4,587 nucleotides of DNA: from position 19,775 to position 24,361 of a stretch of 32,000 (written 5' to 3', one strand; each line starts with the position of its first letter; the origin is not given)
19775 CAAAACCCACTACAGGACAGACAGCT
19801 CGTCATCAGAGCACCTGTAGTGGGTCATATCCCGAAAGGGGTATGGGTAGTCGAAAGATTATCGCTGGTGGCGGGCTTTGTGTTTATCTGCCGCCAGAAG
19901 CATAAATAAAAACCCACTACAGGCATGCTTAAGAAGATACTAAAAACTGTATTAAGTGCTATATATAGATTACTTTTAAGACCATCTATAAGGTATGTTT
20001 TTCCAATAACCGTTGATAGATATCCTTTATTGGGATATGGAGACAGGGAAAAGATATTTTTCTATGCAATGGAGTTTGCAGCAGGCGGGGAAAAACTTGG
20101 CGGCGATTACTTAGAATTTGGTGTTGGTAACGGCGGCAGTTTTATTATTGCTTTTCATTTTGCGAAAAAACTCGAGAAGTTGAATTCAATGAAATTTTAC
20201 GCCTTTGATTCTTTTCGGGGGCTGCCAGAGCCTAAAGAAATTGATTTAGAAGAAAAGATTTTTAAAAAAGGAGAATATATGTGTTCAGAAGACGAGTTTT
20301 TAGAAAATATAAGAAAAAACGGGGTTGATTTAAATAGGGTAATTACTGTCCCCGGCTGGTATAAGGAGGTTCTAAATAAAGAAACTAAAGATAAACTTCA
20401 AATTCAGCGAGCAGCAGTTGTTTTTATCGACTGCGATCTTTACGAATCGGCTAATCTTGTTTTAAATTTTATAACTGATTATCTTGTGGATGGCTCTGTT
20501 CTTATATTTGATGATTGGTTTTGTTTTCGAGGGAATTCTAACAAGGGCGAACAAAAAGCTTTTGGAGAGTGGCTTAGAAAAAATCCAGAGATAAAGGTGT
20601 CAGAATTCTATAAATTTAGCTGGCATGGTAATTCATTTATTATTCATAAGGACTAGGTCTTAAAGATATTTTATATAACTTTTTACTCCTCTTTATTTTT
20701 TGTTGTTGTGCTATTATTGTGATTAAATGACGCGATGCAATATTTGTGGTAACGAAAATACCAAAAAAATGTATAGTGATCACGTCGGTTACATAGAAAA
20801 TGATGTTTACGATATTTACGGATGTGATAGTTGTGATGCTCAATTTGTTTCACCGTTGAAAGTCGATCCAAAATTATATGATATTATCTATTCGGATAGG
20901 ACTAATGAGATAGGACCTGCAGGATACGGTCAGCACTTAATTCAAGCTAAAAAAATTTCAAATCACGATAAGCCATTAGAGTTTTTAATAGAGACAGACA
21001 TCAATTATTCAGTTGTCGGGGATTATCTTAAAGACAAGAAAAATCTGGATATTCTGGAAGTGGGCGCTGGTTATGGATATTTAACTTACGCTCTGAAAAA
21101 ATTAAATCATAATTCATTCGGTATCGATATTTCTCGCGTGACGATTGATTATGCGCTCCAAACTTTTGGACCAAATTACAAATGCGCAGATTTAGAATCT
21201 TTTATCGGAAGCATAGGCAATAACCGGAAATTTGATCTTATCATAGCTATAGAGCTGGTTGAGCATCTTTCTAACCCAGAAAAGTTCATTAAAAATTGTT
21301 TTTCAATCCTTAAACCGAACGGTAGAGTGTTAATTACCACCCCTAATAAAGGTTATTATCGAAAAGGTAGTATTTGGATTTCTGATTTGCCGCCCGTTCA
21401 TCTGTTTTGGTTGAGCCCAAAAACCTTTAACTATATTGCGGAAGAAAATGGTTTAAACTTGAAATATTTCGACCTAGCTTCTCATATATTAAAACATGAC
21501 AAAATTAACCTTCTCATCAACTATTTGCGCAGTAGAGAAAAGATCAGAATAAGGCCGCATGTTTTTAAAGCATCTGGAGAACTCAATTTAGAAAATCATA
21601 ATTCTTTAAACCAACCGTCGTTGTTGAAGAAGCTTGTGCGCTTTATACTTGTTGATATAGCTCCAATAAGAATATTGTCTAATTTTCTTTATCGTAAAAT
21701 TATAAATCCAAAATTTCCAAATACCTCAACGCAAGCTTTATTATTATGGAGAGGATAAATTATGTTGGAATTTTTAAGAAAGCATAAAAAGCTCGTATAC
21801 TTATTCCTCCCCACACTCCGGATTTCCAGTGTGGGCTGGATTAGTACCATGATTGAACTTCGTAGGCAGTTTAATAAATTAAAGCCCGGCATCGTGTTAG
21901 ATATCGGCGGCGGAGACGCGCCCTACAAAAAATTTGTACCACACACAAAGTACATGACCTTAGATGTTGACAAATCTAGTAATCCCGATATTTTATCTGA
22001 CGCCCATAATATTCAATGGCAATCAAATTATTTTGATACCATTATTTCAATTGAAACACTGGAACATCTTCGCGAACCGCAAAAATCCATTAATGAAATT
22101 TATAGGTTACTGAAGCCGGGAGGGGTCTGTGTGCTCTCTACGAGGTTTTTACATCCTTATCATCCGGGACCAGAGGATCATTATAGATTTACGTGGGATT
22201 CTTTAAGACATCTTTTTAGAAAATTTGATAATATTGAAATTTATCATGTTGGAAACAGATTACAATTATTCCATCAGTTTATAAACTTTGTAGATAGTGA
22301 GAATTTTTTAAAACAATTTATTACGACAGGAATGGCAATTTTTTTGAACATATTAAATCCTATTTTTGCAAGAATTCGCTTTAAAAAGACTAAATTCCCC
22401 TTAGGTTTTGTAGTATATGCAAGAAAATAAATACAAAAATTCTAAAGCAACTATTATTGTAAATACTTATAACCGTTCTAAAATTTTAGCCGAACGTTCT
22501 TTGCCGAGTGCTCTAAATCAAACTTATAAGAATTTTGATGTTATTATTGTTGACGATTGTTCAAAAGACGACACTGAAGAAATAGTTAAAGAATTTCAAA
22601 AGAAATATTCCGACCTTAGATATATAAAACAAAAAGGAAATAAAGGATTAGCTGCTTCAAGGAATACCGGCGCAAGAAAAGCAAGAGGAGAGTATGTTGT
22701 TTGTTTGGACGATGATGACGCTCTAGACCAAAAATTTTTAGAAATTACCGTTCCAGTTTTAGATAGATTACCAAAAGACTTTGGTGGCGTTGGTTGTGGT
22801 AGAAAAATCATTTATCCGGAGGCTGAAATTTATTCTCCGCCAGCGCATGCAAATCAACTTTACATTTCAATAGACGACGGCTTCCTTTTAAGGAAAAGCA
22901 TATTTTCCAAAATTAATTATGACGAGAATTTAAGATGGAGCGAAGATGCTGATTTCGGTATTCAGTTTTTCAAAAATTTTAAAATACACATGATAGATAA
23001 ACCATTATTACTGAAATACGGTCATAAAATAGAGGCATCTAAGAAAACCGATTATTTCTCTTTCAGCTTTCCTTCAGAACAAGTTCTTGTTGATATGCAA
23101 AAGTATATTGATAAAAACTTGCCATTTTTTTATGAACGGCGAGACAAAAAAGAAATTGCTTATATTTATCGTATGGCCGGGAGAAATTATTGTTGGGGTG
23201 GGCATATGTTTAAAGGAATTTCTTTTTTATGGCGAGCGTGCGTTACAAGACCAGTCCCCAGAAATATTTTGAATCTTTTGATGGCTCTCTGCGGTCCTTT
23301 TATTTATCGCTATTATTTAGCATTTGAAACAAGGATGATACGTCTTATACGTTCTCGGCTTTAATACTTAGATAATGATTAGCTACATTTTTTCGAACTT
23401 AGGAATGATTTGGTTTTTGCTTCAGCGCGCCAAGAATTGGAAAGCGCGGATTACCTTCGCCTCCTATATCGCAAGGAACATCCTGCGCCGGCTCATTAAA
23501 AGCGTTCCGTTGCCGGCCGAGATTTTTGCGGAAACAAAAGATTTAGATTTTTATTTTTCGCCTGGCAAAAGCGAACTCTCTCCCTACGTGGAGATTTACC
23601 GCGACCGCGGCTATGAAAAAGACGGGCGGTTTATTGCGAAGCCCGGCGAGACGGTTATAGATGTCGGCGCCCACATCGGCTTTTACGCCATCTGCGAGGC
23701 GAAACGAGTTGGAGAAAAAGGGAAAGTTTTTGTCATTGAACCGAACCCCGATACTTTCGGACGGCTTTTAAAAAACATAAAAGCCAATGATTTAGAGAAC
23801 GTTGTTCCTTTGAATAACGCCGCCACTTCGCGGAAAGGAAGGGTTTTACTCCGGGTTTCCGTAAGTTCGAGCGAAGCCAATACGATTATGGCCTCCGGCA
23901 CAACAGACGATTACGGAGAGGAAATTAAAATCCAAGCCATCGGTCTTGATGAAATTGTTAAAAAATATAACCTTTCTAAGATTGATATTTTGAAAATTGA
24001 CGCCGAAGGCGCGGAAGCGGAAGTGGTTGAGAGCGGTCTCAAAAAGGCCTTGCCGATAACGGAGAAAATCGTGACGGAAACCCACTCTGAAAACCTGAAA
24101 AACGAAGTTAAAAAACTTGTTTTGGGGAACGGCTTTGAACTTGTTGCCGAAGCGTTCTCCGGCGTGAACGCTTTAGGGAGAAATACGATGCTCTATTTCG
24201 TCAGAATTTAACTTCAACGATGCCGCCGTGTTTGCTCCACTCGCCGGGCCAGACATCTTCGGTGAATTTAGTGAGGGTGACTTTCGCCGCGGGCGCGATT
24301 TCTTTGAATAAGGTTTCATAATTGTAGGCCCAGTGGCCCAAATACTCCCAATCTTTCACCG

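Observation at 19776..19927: Unclassified structured leader with mutually exclusive 12-bp helices, one reaching to 1 nt from the start codon of the methyltransferase block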

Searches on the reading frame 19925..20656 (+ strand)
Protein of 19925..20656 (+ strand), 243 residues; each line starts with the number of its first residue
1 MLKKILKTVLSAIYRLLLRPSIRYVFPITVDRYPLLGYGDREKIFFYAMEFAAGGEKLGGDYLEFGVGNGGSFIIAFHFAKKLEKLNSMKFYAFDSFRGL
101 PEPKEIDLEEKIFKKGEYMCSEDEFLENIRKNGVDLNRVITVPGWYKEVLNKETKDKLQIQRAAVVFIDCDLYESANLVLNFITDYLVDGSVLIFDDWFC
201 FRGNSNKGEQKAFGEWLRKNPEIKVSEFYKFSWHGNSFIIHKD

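Call 12: search_protein_families(library=pfam, proteins=[window:19925-20656:+])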
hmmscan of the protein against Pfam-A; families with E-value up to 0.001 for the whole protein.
window:19925-20656:+ (243 aa): 2 families
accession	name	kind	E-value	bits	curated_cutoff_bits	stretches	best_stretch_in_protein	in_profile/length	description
PF05711.17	TylF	-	1.3e-17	64.4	23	1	56-202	89-233/264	Macrocin-O-methyltransferase (TylF)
PF13578.12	Methyltransf_24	-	2.2e-07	32.1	26.3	1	63-198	1-105/105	Methyltransferase domain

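Call 18: find_encoding_contigs(protein=window:19925-20656:+, flank=3000, max_places=10)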
Protein window:19925-20656:+ (243 aa): 19 contigs read that carry it; 8 places shown.
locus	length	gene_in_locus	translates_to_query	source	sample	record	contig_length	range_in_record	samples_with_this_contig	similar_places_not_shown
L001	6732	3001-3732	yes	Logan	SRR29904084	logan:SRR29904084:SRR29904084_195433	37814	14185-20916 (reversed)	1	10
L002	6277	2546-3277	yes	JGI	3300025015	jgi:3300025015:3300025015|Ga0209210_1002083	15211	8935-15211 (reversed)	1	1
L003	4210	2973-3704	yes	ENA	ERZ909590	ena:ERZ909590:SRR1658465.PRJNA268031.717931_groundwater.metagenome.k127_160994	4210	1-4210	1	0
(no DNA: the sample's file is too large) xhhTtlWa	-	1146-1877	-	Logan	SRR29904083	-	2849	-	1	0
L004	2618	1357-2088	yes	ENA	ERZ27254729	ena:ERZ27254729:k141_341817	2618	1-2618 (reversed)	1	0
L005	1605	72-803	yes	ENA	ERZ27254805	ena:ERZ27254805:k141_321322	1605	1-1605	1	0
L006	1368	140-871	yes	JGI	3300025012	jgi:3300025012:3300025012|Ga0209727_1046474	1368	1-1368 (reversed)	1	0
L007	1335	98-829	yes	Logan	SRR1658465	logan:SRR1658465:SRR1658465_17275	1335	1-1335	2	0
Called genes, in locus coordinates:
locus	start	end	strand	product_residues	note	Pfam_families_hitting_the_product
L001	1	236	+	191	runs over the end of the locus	PF13419:HAD_2 (weak), PF13242:Hydrolase_like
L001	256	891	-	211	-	PF13671:AAA_33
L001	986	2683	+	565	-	PF02310:B12-binding, PF04055:Radical_SAM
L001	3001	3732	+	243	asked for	PF05711:TylF, PF13578:Methyltransf_24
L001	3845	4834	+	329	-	PF13489:Methyltransf_23, PF13847:Methyltransf_31, PF08241:Methyltransf_11, PF08242:Methyltransf_12, PF13649:Methyltransf_25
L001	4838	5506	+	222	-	PF13489:Methyltransf_23, PF08241:Methyltransf_11, PF08242:Methyltransf_12 (weak), PF13649:Methyltransf_25 (weak), PF13847:Methyltransf_31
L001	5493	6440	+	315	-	PF13641:Glyco_tranf_2_3, PF00535:Glycos_transf_2, PF10111:Glyco_tranf_2_2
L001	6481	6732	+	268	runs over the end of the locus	PF02475:TRM5-TYW2_MTfase, PF05050:Methyltransf_21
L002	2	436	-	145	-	?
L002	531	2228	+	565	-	PF02310:B12-binding, PF04055:Radical_SAM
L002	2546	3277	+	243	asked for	PF05711:TylF, PF13578:Methyltransf_24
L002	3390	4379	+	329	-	PF13489:Methyltransf_23, PF13847:Methyltransf_31, PF08241:Methyltransf_11, PF08242:Methyltransf_12, PF13649:Methyltransf_25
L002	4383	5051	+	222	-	PF13489:Methyltransf_23, PF08241:Methyltransf_11, PF08242:Methyltransf_12 (weak), PF13649:Methyltransf_25 (weak), PF13847:Methyltransf_31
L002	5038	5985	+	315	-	PF13641:Glyco_tranf_2_3, PF00535:Glycos_transf_2, PF10111:Glyco_tranf_2_2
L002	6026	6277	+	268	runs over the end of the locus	PF02475:TRM5-TYW2_MTfase, PF05050:Methyltransf_21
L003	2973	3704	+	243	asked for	PF05711:TylF, PF13578:Methyltransf_24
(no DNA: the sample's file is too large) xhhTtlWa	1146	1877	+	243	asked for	PF05711:TylF, PF13578:Methyltransf_24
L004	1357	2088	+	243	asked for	PF05711:TylF, PF13578:Methyltransf_24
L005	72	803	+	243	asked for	PF05711:TylF, PF13578:Methyltransf_24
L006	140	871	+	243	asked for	PF05711:TylF, PF13578:Methyltransf_24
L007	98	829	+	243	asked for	PF05711:TylF, PF13578:Methyltransf_24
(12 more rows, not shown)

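Call 33: search_protein_families(library=pfam, alignment_id=A2, max_evalue=0.001)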
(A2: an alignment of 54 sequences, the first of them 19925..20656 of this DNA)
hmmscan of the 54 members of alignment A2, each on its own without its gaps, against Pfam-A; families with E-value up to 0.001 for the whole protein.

A. member 1, window:19925-20656:+ (243 aa): 2 families
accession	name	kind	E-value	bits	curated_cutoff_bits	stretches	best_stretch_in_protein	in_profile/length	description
PF05711.17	TylF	-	1.3e-17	64.4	23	1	56-202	89-233/264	Macrocin-O-methyltransferase (TylF)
PF13578.12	Methyltransf_24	-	2.2e-07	32.1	26.3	1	63-198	1-105/105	Methyltransferase domain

B. families by the number of members that match (of 54 scanned): 40 families (the first 25 are shown)
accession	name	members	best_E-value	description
PF13240.11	Zn_Ribbon_1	6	2.5e-08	zinc-ribbon domain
PF11611.13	DUF4352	4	3.8e-25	Domain of unknown function (DUF4352)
PF01555.25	N6_N4_Mtase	3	2.1e-58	DNA methylase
PF00565.23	SNase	3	1.4e-28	Staphylococcal nuclease homologue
PF12773.13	DZR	3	1.6e-05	Double zinc ribbon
PF16729.10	DUF5067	3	2.4e-05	Domain of unknown function (DUF5067)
PF13248.11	Zn_ribbon_3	2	7.6e-07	zinc-ribbon domain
PF03602.21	Cons_hypoth95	2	2.5e-05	Conserved hypothetical protein 95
PF16403.11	Bact_surface_Ig-like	1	4.4e-94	Bacterial surface protein, Ig-like domain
PF12869.13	tRNA_anti-like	1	5.2e-27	tRNA_anti-like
PF20578.4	aBig_2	1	1.7e-22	Atrophied bacterial Ig domain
PF20619.3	DUF6804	1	3.4e-22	Family of unknown function (DUF6804)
PF13472.12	Lipase_GDSL_2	1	4.7e-22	GDSL-like Lipase/Acylhydrolase family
PF05711.17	TylF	1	1.3e-17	Macrocin-O-methyltransferase (TylF)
PF00082.27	Peptidase_S8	1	1.3e-16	Subtilase family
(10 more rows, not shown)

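Call 78: search_protein_families(library=pfam, alignment_id=A6, max_evalue=0.001)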
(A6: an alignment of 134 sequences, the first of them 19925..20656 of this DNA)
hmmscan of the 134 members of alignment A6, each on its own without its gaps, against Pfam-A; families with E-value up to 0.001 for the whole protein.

A. member 1, window:19925-20656:+ (243 aa): 2 families
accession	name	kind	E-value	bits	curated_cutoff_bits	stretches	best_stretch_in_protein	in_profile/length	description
PF05711.17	TylF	-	1.3e-17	64.4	23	1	56-202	89-233/264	Macrocin-O-methyltransferase (TylF)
PF13578.12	Methyltransf_24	-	2.2e-07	32.1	26.3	1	63-198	1-105/105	Methyltransferase domain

B. families by the number of members that match (of 134 scanned): 66 families (the first 25 are shown)
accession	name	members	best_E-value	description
PF11611.13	DUF4352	7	3.8e-25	Domain of unknown function (DUF4352)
PF13240.11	Zn_Ribbon_1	7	2.5e-08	zinc-ribbon domain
PF12773.13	DZR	6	1.6e-05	Double zinc ribbon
PF00565.23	SNase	5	1.4e-28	Staphylococcal nuclease homologue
PF13248.11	Zn_ribbon_3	5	7.6e-07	zinc-ribbon domain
PF01555.25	N6_N4_Mtase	3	2.1e-58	DNA methylase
PF03703.20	bPH_2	3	2e-14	Bacterial PH domain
PF09136.16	Glucodextran_B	3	1.2e-11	Glucodextranase, domain B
PF01679.22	Pmp3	3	8.3e-06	Proteolipid membrane potential modulator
PF16729.10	DUF5067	3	2.4e-05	Domain of unknown function (DUF5067)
PF20619.3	DUF6804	2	3.4e-22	Family of unknown function (DUF6804)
PF13365.12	Trypsin_2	2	3.9e-21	Trypsin-like peptidase domain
PF08241.18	Methyltransf_11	2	8.2e-17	Methyltransferase domain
PF13649.12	Methyltransf_25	2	5.5e-14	Methyltransferase domain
PF13847.12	Methyltransf_31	2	5e-10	Methyltransferase domain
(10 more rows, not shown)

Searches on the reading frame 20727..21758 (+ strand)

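Call 12: search_protein_families(library=pfam, proteins=[window:20727-21758:+])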
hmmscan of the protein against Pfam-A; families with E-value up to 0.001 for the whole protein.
window:20727-21758:+ (343 aa): 8 families
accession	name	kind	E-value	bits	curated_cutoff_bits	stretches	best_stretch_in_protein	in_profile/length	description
PF13489.12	Methyltransf_23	-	3.9e-19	69.4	27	1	102-245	19-161/164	Methyltransferase domain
PF08241.18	Methyltransf_11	-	1.5e-14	54.8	21.2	1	110-203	1-95/95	Methyltransferase domain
PF08242.18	Methyltransf_12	-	2.1e-14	54.5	30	1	110-201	1-98/98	Methyltransferase domain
PF13847.12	Methyltransf_31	-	5.5e-13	49.3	27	1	104-207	2-113/145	Methyltransferase domain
PF13649.12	Methyltransf_25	-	2.8e-12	47.6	27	1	109-199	1-97/97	Methyltransferase domain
PF02353.26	CMAS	-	2.8e-05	24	27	1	105-205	62-166/273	Mycolic acid cyclopropane synthetase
PF05219.18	DREV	-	0.00012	21.7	26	1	102-204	91-187/265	DREV methyltransferase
PF05175.20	MTS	-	0.00056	20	23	0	99-207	25-142/170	Methyltransferase small domain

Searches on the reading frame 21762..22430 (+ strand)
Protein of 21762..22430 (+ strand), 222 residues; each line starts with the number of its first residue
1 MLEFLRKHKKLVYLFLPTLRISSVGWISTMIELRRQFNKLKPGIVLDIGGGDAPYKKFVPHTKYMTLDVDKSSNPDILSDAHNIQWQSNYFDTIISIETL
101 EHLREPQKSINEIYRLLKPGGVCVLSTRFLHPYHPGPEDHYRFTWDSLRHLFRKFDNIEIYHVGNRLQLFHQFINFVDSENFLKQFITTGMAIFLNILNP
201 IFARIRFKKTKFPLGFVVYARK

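Call 12: search_protein_families(library=pfam, proteins=[window:21762-22430:+])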
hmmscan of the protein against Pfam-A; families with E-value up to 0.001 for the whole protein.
window:21762-22430:+ (222 aa): 5 families
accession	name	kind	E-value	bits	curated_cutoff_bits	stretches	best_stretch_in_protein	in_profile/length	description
PF08241.18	Methyltransf_11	-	3.6e-12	47.2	21.2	1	77-125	47-95/95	Methyltransferase domain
PF13489.12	Methyltransf_23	-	2.8e-11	43.9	27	1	36-186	16-154/164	Methyltransferase domain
PF13847.12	Methyltransf_31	-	1.1e-08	35.3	27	1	78-127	60-111/145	Methyltransferase domain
PF08242.18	Methyltransf_12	-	1.5e-07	32.5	30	1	83-123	64-98/98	Methyltransferase domain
PF13649.12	Methyltransf_25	-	6.9e-07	30.3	27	1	79-121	53-97/97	Methyltransferase domain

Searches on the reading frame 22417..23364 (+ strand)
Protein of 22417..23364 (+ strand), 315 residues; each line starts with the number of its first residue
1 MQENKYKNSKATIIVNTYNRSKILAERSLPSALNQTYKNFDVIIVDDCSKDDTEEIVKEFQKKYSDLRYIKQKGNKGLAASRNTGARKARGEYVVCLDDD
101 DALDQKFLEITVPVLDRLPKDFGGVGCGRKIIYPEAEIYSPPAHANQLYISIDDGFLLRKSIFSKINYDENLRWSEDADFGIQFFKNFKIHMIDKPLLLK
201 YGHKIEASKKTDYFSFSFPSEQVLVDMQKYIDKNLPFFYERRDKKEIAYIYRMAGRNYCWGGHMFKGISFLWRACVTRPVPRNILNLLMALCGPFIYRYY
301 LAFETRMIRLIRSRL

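Call 12: search_protein_families(library=pfam, proteins=[window:22417-23364:+])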
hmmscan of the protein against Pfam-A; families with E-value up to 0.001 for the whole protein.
window:22417-23364:+ (315 aa): 4 families
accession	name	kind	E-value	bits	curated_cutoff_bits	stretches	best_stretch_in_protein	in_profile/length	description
PF00535.33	Glycos_transf_2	-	7.1e-35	120.9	23.3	1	12-138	1-124/168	Glycosyl transferase family 2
PF13641.12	Glyco_tranf_2_3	-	1.8e-11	45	27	1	12-128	4-122/230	Glycosyltransferase like family 2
PF10111.15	Glyco_tranf_2_2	-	3.7e-10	40.2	27.3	1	33-104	20-95/276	Glycosyltransferase like family 2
PF11316.14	Rhamno_transf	-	0.00053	20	23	1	20-109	39-133/235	Putative rhamnosyl transferase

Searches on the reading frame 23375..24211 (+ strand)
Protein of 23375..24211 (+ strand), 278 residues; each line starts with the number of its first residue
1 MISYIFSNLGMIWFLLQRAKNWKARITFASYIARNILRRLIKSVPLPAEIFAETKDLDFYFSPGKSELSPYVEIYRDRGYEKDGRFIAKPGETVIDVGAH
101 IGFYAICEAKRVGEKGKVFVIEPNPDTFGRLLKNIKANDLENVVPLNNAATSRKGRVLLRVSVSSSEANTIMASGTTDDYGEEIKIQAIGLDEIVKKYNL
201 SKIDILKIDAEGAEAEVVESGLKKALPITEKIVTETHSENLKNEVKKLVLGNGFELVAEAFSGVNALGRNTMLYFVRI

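Call 12: search_protein_families(library=pfam, proteins=[window:23375-24211:+])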
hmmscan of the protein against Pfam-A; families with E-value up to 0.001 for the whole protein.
window:23375-24211:+ (278 aa): 3 families
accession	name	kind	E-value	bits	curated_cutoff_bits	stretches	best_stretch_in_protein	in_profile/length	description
PF05050.19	Methyltransf_21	-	7.7e-20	72.1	22.7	1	96-238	1-150/173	Methyltransferase FkbM domain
PF02475.24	TRM5-TYW2_MTfase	-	2.6e-09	37.7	28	1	87-147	33-93/164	TRM5/TYW2 methyltransferase domain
PF01135.25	PCMT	-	0.00026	21.3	20.3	1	89-144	72-127/210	Protein-L-isoaspartate(D-aspartate) O-methyltransferase (PCMT)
